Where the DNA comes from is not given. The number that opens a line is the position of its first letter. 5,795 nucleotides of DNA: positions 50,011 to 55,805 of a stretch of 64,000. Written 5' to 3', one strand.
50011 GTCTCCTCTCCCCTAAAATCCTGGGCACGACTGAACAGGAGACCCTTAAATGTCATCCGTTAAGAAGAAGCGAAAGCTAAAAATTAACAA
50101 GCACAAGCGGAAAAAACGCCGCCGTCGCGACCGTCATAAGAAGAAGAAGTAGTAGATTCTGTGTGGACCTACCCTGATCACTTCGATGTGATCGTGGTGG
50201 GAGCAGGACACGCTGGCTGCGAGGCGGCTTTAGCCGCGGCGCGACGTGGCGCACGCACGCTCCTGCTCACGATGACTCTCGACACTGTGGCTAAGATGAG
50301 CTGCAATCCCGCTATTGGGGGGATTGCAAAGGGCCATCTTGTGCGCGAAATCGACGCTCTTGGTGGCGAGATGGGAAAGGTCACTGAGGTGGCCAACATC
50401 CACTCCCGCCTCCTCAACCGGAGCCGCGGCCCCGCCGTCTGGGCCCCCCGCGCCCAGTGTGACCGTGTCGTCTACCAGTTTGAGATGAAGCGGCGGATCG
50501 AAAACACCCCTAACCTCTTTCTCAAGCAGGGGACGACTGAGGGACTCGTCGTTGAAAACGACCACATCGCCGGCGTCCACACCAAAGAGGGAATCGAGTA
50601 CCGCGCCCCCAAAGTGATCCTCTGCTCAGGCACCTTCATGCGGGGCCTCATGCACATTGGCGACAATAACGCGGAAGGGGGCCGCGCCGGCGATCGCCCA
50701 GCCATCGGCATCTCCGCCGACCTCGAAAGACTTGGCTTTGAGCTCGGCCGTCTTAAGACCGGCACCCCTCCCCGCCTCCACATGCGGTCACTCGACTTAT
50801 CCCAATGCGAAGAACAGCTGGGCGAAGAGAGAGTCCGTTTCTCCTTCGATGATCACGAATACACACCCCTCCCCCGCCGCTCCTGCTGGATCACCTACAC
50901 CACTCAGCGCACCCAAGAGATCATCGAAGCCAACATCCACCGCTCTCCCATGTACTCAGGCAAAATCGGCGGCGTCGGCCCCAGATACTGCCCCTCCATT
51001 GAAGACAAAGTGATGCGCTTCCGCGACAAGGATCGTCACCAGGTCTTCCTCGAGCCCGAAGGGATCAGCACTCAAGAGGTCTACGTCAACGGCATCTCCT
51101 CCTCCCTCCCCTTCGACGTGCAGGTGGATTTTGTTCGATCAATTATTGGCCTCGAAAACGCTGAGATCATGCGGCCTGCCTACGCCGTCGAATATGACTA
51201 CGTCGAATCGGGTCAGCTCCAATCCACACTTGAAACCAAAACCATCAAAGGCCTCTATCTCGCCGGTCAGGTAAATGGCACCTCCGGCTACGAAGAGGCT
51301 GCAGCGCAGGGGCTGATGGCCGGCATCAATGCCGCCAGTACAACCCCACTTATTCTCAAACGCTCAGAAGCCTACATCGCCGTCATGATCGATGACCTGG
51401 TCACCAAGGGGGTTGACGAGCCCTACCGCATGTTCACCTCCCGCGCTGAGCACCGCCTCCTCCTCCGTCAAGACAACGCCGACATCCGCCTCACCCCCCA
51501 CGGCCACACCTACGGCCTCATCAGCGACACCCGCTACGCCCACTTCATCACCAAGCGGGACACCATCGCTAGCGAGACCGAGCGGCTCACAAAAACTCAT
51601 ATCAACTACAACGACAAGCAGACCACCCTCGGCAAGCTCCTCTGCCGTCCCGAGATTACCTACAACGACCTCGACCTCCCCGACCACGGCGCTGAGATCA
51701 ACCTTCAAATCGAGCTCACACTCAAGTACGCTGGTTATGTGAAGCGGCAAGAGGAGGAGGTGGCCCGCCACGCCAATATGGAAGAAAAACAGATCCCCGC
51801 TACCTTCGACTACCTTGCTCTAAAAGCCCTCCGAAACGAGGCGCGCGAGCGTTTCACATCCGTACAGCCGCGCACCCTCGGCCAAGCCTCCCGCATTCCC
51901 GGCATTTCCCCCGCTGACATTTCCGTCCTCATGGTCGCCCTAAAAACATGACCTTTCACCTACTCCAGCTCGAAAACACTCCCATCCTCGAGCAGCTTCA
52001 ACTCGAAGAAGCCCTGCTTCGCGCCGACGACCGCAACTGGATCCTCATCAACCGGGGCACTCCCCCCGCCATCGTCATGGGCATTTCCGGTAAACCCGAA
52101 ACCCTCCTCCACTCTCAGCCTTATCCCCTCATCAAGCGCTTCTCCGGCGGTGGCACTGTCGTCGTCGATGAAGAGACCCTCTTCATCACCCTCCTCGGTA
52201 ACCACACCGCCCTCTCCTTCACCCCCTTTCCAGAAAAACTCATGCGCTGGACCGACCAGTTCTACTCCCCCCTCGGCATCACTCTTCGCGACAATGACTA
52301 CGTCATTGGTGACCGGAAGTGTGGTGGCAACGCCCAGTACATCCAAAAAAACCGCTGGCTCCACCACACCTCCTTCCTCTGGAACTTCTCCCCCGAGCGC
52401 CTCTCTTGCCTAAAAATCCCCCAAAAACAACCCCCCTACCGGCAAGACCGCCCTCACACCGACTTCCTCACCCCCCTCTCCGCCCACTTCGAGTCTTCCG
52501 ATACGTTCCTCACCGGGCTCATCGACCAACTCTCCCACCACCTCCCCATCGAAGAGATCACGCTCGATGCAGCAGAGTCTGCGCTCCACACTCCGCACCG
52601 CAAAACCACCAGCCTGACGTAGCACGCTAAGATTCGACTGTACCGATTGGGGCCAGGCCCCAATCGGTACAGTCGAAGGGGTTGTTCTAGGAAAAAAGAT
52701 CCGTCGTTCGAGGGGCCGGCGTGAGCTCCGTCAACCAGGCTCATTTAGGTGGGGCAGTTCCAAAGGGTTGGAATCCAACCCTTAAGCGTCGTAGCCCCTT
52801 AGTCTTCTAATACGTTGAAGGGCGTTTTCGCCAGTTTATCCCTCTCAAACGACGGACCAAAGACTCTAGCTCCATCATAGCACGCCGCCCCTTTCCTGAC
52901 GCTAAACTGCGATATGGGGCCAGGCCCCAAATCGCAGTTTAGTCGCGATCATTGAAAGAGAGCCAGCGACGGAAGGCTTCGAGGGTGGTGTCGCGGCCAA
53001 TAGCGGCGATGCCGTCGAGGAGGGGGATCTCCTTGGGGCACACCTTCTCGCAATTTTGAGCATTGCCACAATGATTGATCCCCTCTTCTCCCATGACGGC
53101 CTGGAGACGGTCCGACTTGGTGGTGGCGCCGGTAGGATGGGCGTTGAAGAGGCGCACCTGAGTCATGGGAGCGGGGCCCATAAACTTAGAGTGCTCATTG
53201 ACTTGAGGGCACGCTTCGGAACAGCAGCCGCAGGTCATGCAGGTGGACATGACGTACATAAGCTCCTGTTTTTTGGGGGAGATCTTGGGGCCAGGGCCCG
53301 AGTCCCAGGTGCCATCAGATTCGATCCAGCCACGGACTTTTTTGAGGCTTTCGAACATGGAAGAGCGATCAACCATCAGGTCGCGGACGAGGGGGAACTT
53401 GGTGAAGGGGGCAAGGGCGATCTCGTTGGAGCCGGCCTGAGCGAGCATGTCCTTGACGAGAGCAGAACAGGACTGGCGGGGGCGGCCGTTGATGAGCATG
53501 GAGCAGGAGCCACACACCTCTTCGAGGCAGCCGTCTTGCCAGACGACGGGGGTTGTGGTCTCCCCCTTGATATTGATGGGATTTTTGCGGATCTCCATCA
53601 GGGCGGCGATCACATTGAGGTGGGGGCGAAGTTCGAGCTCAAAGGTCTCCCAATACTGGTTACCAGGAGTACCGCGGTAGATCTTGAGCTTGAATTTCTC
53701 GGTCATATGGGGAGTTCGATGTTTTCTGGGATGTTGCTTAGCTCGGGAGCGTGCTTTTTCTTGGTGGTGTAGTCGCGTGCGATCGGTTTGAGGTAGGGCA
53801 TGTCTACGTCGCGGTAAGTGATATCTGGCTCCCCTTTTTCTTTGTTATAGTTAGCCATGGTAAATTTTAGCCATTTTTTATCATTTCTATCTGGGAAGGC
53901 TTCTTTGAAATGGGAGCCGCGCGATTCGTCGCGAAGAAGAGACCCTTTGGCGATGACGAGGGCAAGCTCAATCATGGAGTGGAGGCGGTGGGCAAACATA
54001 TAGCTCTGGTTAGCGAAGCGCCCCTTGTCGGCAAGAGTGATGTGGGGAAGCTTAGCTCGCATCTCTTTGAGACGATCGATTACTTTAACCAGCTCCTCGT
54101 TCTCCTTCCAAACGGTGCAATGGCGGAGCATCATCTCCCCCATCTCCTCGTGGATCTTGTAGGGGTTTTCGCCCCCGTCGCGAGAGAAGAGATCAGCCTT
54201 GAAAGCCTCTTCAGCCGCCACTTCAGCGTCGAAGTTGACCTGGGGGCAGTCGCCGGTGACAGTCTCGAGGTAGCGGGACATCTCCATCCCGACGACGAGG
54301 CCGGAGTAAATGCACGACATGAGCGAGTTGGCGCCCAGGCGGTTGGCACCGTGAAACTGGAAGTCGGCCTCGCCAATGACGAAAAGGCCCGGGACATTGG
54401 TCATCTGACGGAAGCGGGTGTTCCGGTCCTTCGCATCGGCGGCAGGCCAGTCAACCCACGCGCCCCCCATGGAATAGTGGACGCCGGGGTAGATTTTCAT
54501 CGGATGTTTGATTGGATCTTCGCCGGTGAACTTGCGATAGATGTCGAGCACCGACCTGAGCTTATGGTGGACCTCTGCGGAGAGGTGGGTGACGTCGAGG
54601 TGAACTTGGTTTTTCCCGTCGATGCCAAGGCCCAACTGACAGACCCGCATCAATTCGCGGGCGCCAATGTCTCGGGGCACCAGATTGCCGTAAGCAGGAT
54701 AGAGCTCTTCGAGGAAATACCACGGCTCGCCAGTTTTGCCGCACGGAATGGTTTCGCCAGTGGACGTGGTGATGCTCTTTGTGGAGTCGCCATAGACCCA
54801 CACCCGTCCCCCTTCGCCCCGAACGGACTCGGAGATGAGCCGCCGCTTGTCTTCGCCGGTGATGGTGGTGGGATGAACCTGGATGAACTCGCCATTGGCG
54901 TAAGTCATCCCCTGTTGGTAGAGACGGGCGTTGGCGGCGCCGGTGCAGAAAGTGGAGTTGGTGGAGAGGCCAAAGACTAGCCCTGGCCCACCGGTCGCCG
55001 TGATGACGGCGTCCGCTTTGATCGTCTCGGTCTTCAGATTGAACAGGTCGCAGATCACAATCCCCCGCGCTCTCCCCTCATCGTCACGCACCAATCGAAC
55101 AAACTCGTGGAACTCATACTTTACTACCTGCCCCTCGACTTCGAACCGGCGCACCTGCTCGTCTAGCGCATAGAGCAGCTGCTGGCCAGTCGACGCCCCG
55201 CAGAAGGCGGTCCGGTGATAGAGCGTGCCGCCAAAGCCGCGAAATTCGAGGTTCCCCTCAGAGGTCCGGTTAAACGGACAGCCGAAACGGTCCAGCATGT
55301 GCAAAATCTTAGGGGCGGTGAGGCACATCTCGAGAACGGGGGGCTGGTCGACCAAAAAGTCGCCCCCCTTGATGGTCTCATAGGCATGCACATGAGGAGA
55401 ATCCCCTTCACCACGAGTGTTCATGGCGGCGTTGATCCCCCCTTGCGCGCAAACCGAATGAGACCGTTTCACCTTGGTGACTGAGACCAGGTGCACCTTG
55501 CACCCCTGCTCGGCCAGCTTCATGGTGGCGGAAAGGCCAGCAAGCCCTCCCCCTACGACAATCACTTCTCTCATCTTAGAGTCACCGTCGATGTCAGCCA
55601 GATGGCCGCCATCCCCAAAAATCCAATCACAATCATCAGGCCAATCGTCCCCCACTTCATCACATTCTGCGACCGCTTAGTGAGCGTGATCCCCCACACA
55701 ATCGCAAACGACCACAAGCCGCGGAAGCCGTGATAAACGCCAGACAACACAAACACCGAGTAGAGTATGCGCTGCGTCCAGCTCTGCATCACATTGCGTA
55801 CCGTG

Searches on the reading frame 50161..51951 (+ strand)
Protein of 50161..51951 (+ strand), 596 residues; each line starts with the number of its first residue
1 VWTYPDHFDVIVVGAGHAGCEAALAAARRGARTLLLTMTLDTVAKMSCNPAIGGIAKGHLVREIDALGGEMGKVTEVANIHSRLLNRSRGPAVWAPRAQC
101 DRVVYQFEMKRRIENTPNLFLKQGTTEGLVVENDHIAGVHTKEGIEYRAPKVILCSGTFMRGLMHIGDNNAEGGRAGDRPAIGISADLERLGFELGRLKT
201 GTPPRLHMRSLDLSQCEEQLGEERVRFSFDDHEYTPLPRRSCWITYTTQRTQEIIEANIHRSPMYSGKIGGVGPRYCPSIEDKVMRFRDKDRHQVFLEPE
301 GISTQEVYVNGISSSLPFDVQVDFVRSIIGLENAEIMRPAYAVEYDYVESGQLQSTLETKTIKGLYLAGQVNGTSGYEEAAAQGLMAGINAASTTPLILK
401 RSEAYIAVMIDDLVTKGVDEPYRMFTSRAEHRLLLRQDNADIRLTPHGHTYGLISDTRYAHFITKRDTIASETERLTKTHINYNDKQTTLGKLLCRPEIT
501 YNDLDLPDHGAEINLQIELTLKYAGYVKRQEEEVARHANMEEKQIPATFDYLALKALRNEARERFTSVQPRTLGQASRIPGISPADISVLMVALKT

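Call 31: search_protein_families(library=ncbifam, proteins=[window:50161-51951:+], max_evalue=0.00001)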
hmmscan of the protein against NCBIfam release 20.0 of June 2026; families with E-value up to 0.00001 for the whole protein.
window:50161-51951:+ (596 aa): 5 families
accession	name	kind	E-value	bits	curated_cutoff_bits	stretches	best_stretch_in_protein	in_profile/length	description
TIGR00136.1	mnmG_gidA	equivalog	1.6e-244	812.9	524.85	1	8-595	1-613/616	tRNA uridine-5-carboxymethylaminomethyl(34) synthesis enzyme MnmG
NF003739.0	PRK05335.1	equivalog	7.7e-21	74.4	262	1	310-394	279-364/441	methylenetetrahydrofolate--tRNA-(uracil(54)-C(5))-methyltransferase (FADH(2)-oxidizing) TrmFO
TIGR00137.1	gid_trmFO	equivalog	7.6e-17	61.2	428.65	1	309-398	275-368/433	FADH(2)-oxidizing methylenetetrahydrofolate--tRNA-(uracil(54)-C(5))-methyltransferase TrmFO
TIGR02032.1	GG-red-SF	subfamily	4.9e-08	33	158.8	1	8-156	1-145/297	geranylgeranyl reductase family protein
TIGR01372.1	soxA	subfamily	4.2e-06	24.8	1164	0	7-36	168-197/996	sarcosine oxidase subunit alpha family protein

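Call 48: find_homologous_proteins(query=window:50161-51951:+, max_evalue=1e-100)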
Query window:50161-51951:+ (596 aa): 8000 proteins with E <= 1e-100 among 8000 candidates; the best 120 are listed.
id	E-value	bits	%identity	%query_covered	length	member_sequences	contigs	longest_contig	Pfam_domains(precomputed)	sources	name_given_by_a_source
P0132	0.0e+0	1359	100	100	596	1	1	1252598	PF00890.31,PF07992.21,PF21680.3,PF01134.29,PF13932.16,PF12831.14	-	-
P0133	1.7e-291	986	73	100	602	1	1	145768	PF07992.21,PF21680.3,PF01134.29,PF13932.16,PF12831.14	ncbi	-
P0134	1.1e-279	947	71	100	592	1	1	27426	PF21680.3,PF01134.29,PF13932.16,PF12831.14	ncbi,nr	ncbi:MAG: tRNA uridine-5-carboxymethylaminomethyl(34) synthesis enzyme MnmG [Verrucomicrobia bacteri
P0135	5.7e-274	928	70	100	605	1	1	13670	PF21680.3,PF01134.29,PF13932.16,PF12831.14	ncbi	ncbi:MAG: tRNA uridine-5-carboxymethylaminomethyl(34) synthesis enzyme MnmG [Parachlamydiales bacter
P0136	3.2e-270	915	67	100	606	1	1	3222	PF00890.31,PF21680.3,PF01134.29,PF13932.16,PF12831.14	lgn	-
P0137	1.6e-268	910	68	100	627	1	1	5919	PF21680.3,PF01134.29,PF13932.16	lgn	-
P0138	1.6e-268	910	67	100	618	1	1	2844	PF21680.3,PF01134.29,PF13932.16,PF12831.14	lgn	-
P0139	4.7e-268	908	68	100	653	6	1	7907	PF07992.21,PF21680.3,PF01134.29,PF13932.16,PF12831.14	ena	-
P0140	1.4e-267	907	67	100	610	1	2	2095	PF21680.3,PF01134.29,PF13932.16,PF12831.14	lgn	-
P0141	2.0e-267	906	67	100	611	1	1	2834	PF00890.31,PF07992.21,PF21680.3,PF01134.29,PF13932.16,PF12831.14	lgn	-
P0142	2.5e-267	906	65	100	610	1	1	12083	PF07992.21,PF21680.3,PF01134.29,PF13932.16,PF12831.14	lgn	-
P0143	3.0e-267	906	67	100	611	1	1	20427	PF21680.3,PF01134.29,PF13932.16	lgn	-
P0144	3.5e-267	905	67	100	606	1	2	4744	PF21680.3,PF01134.29,PF13932.16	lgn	-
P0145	5.6e-267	905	67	100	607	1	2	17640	PF21680.3,PF01134.29,PF13932.16,PF12831.14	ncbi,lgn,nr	ncbi:MAG: tRNA uridine-5-carboxymethylaminomethyl(34) synthesis enzyme MnmG [Parachlamydiaceae bacte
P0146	7.1e-267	904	68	100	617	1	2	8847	PF21680.3,PF01134.29,PF13932.16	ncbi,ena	-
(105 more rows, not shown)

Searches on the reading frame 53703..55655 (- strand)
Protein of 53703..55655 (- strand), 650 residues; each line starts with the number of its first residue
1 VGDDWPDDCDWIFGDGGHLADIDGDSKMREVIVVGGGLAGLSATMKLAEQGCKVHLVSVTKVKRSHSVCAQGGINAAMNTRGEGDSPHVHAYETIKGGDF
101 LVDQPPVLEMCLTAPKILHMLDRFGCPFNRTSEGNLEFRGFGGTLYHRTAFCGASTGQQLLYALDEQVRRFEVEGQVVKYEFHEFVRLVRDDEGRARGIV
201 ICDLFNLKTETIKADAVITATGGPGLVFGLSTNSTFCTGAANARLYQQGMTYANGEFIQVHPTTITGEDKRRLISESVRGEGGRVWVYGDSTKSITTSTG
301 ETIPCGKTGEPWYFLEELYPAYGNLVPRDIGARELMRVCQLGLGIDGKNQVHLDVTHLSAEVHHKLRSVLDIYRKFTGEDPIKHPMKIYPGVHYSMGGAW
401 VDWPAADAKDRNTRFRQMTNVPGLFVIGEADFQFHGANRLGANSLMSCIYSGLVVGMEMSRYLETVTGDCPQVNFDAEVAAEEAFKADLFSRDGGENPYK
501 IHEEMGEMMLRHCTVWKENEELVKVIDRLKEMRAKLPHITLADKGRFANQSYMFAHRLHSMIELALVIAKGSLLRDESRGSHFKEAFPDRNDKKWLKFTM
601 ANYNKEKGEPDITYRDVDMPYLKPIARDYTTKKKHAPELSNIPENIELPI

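Call 31: search_protein_families(library=ncbifam, proteins=[window:53703-55655:-], max_evalue=0.00001)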
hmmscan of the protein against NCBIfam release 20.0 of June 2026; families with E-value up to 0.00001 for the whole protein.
window:53703-55655:- (650 aa): 32 families (the best 25 are shown)
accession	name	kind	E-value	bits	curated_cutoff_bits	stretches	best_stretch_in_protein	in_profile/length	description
NF006392.0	PRK08641.1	equivalog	2.8e-276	917.8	855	1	28-640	3-590/593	succinate dehydrogenase flavoprotein subunit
TIGR01811.1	sdhA_Bsu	subfamily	7.9e-195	649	541.35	1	31-629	1-603/603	succinate dehydrogenase (quinone) flavoprotein subunit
TIGR01812.1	sdhA_frdA_Gneg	subfamily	2.4e-138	462.1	567.3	1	31-629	2-568/568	succinate dehydrogenase or fumarate reductase, flavoprotein subunit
NF005749.0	PRK07573.1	subfamily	4.5e-128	428.5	866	1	28-629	36-640/641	fumarate reductase/succinate dehydrogenase flavoprotein subunit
NF004724.0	PRK06069.1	subfamily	6.4e-117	391.1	826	1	29-629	6-577/577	succinate dehydrogenase/fumarate reductase flavoprotein subunit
NF006383.0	PRK08626.1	equivalog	6.1e-107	358.5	663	3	313-634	286-603/657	fumarate reductase flavoprotein subunit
TIGR01816.1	sdhA_forward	equivalog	1.2e-104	350.6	727.35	1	30-620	4-570/584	succinate dehydrogenase flavoprotein subunit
NF004613.0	PRK05945.1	equivalog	4.8e-101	339.1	824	1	30-629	5-575/575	succinate dehydrogenase/fumarate reductase flavoprotein subunit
NF006686.0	PRK09231.1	equivalog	4e-99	332.8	854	1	29-635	6-587/598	fumarate reductase (quinol) flavoprotein subunit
NF005037.0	PRK06452.1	equivalog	4.3e-97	326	862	1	30-629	7-566/566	succinate dehydrogenase flavoprotein subunit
TIGR01176.1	fum_red_Fp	equivalog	5.9e-93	312.4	932.7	1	29-629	4-579/580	fumarate reductase (quinol) flavoprotein subunit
NF004900.0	PRK06263.1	equivalog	3.3e-84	283.4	718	2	29-285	8-260/546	fumarate reductase (CoM/CoB) subunit TfrA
NF005866.0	PRK07803.1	equivalog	4.9e-84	282.7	819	1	29-607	9-588/631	fumarate reductase/succinate dehydrogenase flavoprotein subunit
NF042982.1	MFR_Fp_SdhA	equivalog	6e-78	262.8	1100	2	30-285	49-299/612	8-methylmenaquinol:fumarate reductase flavoprotein subunit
TIGR00551.1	nadB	equivalog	3.9e-71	240.2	452.75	2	30-285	4-250/489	L-aspartate oxidase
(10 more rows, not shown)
